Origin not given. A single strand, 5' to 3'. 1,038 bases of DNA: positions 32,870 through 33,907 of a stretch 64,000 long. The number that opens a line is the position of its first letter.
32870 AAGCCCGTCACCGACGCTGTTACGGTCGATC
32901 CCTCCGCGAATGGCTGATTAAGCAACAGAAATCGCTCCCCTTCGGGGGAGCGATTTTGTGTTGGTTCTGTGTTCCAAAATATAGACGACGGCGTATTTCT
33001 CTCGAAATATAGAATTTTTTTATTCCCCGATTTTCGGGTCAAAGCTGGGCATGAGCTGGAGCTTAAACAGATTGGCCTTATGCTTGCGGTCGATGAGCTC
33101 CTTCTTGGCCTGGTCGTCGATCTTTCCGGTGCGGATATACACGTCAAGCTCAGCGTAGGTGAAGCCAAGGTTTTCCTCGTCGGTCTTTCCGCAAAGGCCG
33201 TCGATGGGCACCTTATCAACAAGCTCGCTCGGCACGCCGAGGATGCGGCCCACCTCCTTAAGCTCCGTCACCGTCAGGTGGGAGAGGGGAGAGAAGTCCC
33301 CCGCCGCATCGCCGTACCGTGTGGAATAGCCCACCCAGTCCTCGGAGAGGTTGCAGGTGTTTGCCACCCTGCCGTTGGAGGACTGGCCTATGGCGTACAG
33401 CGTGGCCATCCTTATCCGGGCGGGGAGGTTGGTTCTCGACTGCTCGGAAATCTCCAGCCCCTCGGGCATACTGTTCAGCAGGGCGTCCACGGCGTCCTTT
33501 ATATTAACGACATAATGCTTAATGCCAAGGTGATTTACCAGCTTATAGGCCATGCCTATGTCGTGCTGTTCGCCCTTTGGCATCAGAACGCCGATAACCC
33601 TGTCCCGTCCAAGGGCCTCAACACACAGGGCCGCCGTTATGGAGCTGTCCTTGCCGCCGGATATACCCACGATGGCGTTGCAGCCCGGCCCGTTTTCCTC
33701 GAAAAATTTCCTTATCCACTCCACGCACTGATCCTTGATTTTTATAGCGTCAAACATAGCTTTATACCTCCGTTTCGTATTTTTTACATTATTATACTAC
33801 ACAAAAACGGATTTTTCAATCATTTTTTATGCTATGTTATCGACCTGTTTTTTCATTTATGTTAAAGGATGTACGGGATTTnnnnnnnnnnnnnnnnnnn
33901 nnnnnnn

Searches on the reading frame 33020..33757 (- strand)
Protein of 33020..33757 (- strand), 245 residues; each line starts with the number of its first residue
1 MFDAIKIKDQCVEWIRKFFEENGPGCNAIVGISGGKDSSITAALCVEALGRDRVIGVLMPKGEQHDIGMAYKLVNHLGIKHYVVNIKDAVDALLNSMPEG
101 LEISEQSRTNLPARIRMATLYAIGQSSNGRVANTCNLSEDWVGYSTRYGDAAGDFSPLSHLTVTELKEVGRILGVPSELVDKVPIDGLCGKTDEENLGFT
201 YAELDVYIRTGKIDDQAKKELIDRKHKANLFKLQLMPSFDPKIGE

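Call 71: search_protein_families(library=pfam, proteins=[window:33020-33757:-], max_evalue=0.0001)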
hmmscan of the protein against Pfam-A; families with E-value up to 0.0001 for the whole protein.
window:33020-33757:- (245 aa): 1 family
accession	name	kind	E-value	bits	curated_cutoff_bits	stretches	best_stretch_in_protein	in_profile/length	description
PF02540.23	NAD_synthase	-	5.6e-52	176.7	21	1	10-225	4-223/242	NAD synthase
